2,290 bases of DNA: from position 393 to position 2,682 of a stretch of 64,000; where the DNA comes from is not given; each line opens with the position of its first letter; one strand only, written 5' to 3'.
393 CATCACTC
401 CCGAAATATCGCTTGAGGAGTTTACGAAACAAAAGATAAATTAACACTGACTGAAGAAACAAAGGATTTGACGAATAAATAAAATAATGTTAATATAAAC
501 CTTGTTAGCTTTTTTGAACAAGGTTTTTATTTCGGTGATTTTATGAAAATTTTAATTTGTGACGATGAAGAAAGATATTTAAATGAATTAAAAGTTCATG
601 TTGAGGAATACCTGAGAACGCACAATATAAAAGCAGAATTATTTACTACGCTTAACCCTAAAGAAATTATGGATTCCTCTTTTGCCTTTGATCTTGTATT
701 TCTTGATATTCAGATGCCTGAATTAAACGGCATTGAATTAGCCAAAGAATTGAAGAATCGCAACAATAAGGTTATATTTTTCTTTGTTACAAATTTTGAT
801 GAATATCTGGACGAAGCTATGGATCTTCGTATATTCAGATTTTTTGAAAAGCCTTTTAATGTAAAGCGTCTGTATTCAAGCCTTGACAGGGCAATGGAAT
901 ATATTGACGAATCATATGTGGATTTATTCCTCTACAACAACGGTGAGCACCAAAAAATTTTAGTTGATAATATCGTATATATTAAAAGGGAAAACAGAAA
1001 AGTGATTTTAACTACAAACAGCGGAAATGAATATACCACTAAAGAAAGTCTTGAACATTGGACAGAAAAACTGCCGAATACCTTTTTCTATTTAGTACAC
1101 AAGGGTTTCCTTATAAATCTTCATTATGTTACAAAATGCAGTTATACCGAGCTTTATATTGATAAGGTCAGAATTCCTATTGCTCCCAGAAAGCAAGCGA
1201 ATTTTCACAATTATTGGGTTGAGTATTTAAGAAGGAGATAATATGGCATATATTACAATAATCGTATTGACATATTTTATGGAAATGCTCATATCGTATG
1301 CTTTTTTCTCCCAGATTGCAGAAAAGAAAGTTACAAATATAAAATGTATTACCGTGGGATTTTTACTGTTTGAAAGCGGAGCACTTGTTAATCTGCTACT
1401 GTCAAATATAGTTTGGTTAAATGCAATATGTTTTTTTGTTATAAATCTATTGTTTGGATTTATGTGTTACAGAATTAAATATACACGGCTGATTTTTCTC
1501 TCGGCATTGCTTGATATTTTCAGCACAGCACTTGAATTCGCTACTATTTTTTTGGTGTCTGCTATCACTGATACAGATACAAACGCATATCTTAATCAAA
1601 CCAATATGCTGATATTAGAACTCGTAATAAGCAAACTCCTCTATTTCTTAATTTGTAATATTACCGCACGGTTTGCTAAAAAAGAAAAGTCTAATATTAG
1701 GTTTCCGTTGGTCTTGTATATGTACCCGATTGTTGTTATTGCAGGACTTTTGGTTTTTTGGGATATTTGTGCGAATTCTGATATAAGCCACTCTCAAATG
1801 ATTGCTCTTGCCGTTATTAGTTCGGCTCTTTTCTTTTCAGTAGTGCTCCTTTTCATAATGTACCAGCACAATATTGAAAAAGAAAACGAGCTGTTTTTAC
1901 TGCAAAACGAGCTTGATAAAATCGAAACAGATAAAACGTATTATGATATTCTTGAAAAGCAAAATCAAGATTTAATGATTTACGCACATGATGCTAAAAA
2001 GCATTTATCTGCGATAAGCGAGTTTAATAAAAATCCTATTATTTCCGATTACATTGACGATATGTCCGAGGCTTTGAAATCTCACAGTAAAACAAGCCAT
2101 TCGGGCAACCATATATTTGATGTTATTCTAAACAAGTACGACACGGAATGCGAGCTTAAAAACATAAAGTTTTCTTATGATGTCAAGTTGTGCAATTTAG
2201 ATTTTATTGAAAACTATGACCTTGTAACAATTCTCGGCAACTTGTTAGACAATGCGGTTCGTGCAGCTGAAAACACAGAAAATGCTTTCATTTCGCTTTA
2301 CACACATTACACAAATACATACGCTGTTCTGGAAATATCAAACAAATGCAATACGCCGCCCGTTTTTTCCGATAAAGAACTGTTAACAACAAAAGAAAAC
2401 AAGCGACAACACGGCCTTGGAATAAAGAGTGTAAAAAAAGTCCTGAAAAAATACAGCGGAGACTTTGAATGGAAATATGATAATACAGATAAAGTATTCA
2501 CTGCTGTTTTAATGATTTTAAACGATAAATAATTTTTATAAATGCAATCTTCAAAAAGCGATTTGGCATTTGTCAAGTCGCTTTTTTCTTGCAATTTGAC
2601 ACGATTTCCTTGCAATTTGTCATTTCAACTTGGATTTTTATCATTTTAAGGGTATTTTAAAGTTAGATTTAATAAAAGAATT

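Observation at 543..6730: Orphan AgrA/AgrC-like pair wired to an S8 subtilase - small peptide - lipoprotein operon: possible non-canonical peptide-signalling circuit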

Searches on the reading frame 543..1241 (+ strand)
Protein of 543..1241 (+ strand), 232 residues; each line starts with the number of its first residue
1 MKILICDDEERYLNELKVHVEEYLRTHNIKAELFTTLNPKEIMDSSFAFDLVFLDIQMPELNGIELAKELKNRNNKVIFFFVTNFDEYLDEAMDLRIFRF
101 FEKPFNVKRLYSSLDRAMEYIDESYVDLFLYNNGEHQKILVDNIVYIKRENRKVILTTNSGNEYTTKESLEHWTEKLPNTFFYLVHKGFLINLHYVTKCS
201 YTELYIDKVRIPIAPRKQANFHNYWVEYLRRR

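Call 7: search_protein_families(library=pfam, proteins=[window:543-1241:+], max_evalue=0.01)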
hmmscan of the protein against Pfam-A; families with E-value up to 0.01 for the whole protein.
window:543-1241:+ (232 aa): 2 families
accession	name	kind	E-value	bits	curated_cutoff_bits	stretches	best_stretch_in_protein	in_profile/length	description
PF00072.30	Response_reg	-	2.5e-15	57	30.2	1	3-114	1-110/111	Response regulator receiver domain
PF04397.21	LytTR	-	1.5e-13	51.2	22.6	1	138-223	5-95/98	LytTr DNA-binding domain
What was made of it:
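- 543..1241 (+): Response regulator with a receiver domain and a LytTR DNA-binding domain (AgrA-like, allele 'RR232'). Pfam Response_reg 2.5e-15 and LytTR 1.5e-13 (call 7).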

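Call 29: search_protein_families(library=ncbifam, proteins=[window:543-1241:+], max_evalue=0.1)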
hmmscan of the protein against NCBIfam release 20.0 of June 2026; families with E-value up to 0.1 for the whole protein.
window:543-1241:+ (232 aa): 78 families (the best 25 are shown)
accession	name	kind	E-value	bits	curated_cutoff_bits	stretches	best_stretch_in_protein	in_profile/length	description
NF008677.0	PRK11697.1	equivalog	6.7e-17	61.6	246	1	1-202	2-206/238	two-component system response regulator BtsR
NF010684.1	PRK14084.1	equivalog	8.1e-16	58.5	375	2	1-119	1-117/254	response regulator transcription factor LytR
NF051850.1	RespRegRprY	equivalog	1.2e-11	44.5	370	1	1-150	5-153/234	response regulator transcription factor RprY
NF012227.0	AdeR_RR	equivalog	1.3e-10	41.1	340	1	15-157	22-166/239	efflux system response regulator transcription factor AdeR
NF006900.1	PRK09390.1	equivalog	1.5e-09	37.7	255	1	23-124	23-126/203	response regulator FixJ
NF052313.1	T9SS_RR_PorX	equivalog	7.9e-09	34.8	300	1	2-119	2-117/513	T9SS response regulator signal transducer PorX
NF046022.1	RespRegCpdRBruc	equivalog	4.6e-08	33.1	180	1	39-119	37-118/120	cell cycle two-component system response regulator CpdR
NF053854.1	RespRegPhoBBctds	equivalog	6.5e-08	32.2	270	1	3-120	1-117/225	two-component system response regulator PhoB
NF046049.1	quorum_RR_AgrA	equivalog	1.6e-07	31.1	400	1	1-88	1-93/238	quorum-sensing response regulator AgrA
NF008469.0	PRK11361.1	equivalog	1.6e-07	30.4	714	1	2-119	6-121/461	acetoacetate metabolism transcriptional regulator AtoC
NF008378.0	PRK11173.1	equivalog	3.1e-07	30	334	1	2-110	5-110/238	two-component system response regulator ArcA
NF049963.1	RespRegFlgRCampy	domain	3.7e-07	29.4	750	1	1-117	1-112/429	fla regulon two-component system response regulator FlgR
NF007969.0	PRK10693.1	equivalog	6.8e-07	28.6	329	1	2-96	9-99/337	two-component system response regulator RssB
TIGR02956.1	TMAO_torS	equivalog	7.4e-07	27.6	676.5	1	41-121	739-823/967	TMAO reductase system sensor histidine kinase/response regulator TorS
NF033120.0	vanR_FM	exception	1.3e-06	28.2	460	1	2-158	5-153/231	vancomycin resistance response regulator transcription factor, VanR-F/VanR-M family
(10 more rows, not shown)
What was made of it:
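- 543..1241 (+): Below the NCBIfam AgrA cut-off (call 29).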

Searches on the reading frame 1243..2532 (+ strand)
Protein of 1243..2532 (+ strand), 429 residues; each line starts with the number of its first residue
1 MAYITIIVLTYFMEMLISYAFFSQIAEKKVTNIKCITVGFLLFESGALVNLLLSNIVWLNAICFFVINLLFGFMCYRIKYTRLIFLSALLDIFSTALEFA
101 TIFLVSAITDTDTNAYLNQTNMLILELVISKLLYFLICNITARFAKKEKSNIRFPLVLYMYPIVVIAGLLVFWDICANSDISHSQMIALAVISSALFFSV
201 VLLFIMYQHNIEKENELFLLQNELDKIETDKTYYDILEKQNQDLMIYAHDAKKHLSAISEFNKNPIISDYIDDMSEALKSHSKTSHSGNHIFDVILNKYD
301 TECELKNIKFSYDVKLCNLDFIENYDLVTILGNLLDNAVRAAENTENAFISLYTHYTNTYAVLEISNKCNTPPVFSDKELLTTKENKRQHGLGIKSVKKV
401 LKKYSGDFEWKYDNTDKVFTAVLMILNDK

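Call 7: search_protein_families(library=pfam, proteins=[window:1243-2532:+], max_evalue=0.01)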
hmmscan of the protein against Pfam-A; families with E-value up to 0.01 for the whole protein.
window:1243-2532:+ (429 aa): 2 families
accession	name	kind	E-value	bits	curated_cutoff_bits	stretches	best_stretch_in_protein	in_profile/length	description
PF14501.12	HATPase_c_5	-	1.9e-22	79.5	22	1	322-425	1-101/102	GHKL domain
PF02518.31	HATPase_c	-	4.5e-06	27.5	26.4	1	326-410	5-93/111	Histidine kinase-, DNA gyrase B-, and HSP90-like ATPase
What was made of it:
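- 1243..2532 (+): Polytopic sensor histidine kinase of the AgrC/HPK10 type (allele 'HK429'). HATPase_c_5 1.9e-22 (call 7).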

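Call 10: find_encoding_contigs(protein=window:1243-2532:+, flank=10000, max_places=10)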
Protein window:1243-2532:+ (429 aa): 6 contigs read that carry it; 3 places shown.
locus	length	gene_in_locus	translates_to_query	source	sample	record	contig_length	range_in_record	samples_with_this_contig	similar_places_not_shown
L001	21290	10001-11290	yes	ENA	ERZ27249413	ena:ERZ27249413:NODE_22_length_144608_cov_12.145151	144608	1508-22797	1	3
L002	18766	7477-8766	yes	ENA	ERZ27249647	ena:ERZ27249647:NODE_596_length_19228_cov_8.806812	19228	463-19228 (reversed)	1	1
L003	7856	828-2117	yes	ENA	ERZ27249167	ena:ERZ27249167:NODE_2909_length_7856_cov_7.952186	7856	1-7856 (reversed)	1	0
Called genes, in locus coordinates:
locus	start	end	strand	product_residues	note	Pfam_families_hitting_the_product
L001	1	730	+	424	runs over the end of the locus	PF13173:AAA_14, PF13635:DUF4143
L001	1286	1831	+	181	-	PF04542:Sigma70_r2, PF08281:Sigma70_r4_2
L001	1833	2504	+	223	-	PF14285:DUF4367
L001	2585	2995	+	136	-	-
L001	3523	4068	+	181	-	-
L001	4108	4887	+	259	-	-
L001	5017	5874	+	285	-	-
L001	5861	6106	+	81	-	-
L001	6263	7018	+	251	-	-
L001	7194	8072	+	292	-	-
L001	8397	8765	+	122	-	-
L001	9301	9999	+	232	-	PF00072:Response_reg, PF04397:LytTR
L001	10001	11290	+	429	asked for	PF14501:HATPase_c_5, PF02518:HATPase_c (weak)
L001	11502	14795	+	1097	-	PF00082:Peptidase_S8, PF13290:CHB_HEX_C_1, PF13287:Fn3_assoc, PF13306:LRR_5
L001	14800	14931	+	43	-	-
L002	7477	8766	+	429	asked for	PF14501:HATPase_c_5, PF02518:HATPase_c (weak)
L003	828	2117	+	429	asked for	PF14501:HATPase_c_5, PF02518:HATPase_c (weak)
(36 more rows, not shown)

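Call 29: search_protein_families(library=ncbifam, proteins=[window:1243-2532:+], max_evalue=0.1)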
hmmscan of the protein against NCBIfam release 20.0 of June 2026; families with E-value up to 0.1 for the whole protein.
window:1243-2532:+ (429 aa): 5 families
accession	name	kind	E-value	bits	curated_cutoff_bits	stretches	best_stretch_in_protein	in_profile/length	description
NF008298.1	PRK11086.1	subfamily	9.7e-08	30.9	520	1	325-412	422-511/529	DcuS/MalK family sensor histidine kinase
NF046015.1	HisKinAgrCStaph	equivalog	2.8e-07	30.1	500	2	322-401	313-393/414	quorum-sensing sensor histidine kinase AgrC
NF008312.0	PRK11100.1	equivalog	1.4e-05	24.1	356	1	289-412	332-460/477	two-component system sensor histidine kinase CreC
NF038334.1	malate_HK_MalK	exception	0.0021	16.8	800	1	324-369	421-466/533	malate sensor histidine kinase MalK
NF011627.0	PRK15053.1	equivalog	0.0044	15.7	656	1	321-406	427-519/552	sensor histidine kinase DpiB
